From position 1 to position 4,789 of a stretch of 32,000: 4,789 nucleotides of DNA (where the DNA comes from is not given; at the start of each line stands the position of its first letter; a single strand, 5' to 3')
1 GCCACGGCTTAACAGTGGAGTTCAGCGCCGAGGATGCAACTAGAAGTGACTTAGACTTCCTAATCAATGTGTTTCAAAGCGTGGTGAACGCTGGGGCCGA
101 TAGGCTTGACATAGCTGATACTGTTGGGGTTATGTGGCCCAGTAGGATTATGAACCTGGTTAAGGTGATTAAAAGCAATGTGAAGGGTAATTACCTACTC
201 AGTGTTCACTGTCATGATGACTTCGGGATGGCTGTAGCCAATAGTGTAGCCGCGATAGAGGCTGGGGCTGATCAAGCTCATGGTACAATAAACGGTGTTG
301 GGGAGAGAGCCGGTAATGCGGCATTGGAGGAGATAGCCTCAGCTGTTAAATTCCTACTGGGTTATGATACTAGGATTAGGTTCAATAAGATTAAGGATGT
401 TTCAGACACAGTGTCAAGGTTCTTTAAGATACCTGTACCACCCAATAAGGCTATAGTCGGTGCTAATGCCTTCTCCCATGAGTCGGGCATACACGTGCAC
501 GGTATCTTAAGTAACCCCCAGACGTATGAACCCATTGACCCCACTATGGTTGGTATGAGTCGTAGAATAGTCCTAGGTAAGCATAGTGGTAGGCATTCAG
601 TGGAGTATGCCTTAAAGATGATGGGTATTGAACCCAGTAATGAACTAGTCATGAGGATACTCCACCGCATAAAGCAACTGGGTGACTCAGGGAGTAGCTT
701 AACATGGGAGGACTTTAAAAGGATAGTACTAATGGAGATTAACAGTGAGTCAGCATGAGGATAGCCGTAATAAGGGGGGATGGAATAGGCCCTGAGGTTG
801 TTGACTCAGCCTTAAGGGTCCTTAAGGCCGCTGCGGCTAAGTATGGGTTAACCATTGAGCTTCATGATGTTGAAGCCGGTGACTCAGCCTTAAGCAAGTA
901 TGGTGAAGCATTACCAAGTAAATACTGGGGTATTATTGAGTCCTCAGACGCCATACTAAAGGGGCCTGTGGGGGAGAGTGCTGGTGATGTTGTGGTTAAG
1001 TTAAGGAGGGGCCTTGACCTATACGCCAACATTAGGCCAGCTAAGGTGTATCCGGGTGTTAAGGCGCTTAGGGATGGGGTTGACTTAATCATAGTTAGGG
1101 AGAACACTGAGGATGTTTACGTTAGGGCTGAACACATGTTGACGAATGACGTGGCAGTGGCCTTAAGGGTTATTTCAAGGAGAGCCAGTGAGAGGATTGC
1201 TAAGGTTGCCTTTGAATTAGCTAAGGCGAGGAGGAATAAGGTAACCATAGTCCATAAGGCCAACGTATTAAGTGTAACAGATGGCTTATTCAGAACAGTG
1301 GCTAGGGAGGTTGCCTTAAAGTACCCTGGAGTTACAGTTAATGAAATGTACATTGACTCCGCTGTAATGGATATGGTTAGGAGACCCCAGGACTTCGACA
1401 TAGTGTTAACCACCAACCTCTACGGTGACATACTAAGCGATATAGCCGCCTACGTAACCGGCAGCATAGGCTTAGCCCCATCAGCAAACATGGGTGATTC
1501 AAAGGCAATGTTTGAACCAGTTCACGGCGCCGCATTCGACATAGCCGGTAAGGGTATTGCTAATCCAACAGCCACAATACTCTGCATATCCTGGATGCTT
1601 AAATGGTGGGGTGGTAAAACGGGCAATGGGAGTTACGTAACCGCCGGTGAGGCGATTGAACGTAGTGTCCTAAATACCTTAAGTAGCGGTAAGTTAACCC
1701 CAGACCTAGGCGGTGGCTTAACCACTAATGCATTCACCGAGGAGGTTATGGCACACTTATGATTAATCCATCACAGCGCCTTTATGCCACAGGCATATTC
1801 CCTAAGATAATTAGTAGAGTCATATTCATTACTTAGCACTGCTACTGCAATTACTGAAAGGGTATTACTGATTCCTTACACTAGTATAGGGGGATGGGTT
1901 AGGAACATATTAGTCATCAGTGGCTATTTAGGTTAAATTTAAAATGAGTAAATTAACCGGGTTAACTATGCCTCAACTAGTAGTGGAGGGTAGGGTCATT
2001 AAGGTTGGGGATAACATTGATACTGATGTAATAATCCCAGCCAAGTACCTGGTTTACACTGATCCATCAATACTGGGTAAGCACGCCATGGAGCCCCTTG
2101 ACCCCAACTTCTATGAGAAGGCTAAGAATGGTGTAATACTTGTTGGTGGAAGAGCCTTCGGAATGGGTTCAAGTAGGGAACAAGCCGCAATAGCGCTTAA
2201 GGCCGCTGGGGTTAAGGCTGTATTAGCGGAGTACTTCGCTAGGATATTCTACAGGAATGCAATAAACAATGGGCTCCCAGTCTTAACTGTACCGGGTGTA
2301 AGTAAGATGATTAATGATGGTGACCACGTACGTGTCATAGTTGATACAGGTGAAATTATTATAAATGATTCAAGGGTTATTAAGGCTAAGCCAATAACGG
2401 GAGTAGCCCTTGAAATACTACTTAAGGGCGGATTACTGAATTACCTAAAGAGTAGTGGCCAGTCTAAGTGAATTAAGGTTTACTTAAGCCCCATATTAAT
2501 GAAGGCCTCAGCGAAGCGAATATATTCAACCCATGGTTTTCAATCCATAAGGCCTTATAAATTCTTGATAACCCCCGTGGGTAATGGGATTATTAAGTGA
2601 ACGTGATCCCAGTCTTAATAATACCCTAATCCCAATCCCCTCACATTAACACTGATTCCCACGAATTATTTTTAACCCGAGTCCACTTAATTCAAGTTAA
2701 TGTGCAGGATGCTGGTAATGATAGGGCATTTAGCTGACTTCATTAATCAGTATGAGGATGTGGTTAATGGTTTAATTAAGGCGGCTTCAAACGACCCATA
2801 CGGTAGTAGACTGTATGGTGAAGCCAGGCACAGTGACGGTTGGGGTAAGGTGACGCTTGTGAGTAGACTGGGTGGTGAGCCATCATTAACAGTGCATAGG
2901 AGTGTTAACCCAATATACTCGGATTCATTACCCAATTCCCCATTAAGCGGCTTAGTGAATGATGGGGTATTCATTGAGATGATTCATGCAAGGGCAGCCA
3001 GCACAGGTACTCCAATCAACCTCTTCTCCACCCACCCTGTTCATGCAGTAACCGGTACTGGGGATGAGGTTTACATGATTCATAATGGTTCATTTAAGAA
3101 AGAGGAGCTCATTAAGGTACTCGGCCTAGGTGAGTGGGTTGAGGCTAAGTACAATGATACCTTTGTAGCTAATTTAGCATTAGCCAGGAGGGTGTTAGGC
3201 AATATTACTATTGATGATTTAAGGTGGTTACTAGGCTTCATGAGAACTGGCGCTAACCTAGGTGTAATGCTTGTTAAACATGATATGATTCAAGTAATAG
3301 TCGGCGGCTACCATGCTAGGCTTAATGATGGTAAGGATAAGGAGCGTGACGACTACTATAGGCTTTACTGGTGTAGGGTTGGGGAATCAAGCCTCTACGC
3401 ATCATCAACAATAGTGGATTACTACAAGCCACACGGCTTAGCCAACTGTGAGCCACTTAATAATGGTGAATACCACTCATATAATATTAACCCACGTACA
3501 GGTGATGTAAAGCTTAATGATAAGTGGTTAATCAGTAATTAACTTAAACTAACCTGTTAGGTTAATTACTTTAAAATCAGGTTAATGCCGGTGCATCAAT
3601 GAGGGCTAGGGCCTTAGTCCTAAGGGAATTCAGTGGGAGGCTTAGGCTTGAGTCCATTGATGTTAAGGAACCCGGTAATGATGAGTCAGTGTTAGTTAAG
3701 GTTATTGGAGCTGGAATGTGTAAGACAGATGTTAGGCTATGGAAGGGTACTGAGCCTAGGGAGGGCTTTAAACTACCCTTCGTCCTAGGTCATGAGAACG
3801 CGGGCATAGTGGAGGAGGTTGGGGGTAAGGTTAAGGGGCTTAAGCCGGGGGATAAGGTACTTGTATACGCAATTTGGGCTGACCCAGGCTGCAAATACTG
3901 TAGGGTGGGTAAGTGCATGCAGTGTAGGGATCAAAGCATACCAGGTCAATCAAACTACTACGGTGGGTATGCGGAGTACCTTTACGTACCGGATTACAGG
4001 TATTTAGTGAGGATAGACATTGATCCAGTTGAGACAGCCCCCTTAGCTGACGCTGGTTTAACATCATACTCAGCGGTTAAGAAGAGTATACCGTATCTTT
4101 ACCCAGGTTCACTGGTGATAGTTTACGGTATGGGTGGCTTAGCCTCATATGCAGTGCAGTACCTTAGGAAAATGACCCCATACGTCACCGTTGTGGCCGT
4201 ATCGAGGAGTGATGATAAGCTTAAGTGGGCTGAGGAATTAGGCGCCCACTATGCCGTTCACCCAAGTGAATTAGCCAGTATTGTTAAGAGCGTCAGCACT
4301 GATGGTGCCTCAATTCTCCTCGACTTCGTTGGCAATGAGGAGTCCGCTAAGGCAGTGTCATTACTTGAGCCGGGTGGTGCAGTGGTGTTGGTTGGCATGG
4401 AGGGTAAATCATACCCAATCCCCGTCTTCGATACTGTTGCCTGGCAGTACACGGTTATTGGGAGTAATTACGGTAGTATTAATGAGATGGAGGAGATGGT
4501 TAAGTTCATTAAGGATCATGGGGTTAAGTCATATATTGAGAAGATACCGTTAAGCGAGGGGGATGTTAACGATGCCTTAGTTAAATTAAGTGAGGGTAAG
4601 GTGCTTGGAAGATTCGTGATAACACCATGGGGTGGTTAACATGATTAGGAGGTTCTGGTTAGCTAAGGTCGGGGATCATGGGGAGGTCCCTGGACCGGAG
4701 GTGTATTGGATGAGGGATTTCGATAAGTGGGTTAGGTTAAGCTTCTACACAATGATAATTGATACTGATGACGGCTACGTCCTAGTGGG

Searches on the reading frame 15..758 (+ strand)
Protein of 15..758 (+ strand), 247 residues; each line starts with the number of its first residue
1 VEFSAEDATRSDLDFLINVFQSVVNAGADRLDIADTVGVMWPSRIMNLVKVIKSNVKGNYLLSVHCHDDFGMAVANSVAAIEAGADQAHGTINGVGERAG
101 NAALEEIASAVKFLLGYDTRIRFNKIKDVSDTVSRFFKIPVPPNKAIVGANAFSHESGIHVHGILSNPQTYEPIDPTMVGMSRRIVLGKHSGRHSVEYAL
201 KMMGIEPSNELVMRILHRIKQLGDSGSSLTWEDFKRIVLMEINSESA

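Call 88: search_protein_families(library=pfam, proteins=[window:15-758:+], max_evalue=0.001)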
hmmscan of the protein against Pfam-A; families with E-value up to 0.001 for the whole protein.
window:15-758:+ (247 aa): 2 families
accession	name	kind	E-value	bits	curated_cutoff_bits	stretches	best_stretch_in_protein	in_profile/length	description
PF00682.25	HMGL-like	-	2e-43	149.1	29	1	1-133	129-260/260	HMGL-like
PF22617.1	HCS_D2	-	3.9e-28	98.1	27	1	147-226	1-81/82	Homocitrate synthase post-HMGL domain-like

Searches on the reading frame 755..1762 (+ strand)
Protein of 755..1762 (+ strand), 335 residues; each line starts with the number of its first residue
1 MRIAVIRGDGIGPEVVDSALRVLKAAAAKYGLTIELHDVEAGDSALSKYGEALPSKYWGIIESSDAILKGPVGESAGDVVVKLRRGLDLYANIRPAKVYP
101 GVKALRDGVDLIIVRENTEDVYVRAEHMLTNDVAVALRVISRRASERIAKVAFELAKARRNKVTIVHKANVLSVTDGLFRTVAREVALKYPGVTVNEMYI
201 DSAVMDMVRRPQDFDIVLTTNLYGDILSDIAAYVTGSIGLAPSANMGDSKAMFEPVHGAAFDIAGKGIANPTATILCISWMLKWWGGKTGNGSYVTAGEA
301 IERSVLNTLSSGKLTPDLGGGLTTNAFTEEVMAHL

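Call 88: search_protein_families(library=pfam, proteins=[window:755-1762:+], max_evalue=0.001)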
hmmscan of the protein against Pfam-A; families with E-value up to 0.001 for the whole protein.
window:755-1762:+ (335 aa): 1 family
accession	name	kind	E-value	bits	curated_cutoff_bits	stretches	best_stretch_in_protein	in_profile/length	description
PF00180.25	Iso_dh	-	5.7e-101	338.7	27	1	3-331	2-348/348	Isocitrate/isopropylmalate dehydrogenase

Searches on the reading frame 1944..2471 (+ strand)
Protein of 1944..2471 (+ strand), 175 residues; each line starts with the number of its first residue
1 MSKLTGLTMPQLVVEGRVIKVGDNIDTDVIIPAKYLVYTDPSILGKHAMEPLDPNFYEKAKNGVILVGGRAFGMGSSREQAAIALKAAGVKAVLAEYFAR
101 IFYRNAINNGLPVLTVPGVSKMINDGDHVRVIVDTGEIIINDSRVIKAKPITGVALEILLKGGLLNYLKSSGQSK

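Call 88: search_protein_families(library=pfam, proteins=[window:1944-2471:+], max_evalue=0.001)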
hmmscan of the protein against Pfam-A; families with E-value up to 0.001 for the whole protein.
window:1944-2471:+ (175 aa): 1 family
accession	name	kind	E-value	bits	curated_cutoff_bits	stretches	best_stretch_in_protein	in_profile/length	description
PF00694.25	Aconitase_C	-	4.6e-18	66.3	22.8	1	56-113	68-125/131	Aconitase C-terminal domain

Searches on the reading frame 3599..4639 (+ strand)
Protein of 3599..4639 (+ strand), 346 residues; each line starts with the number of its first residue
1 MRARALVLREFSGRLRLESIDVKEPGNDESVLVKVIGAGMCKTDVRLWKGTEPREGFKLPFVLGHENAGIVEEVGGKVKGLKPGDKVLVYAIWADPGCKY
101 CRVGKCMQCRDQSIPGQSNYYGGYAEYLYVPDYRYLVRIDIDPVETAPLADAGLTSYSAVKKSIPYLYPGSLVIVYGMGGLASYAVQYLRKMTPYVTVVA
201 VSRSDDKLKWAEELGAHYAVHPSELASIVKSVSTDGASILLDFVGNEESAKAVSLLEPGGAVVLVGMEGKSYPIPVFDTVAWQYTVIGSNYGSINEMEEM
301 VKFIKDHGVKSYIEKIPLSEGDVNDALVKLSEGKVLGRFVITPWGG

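Call 88: search_protein_families(library=pfam, proteins=[window:3599-4639:+], max_evalue=0.001)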
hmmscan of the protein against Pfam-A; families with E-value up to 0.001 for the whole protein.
window:3599-4639:+ (346 aa): 4 families
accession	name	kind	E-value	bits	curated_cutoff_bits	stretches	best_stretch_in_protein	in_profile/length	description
PF08240.17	ADH_N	-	3.6e-25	88.6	23.5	1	28-138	2-101/104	Alcohol dehydrogenase GroES-like domain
PF00107.32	ADH_zinc_N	-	2.2e-22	79.8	31.8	1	180-305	1-128/129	Zinc-binding dehydrogenase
PF13602.12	ADH_zinc_N_2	-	3.9e-06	28.2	27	1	214-341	1-134/134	Zinc-binding dehydrogenase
PF16912.11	Glu_dehyd_C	-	0.00047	20.1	34.9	1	171-271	32-135/211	Glucose dehydrogenase C-terminus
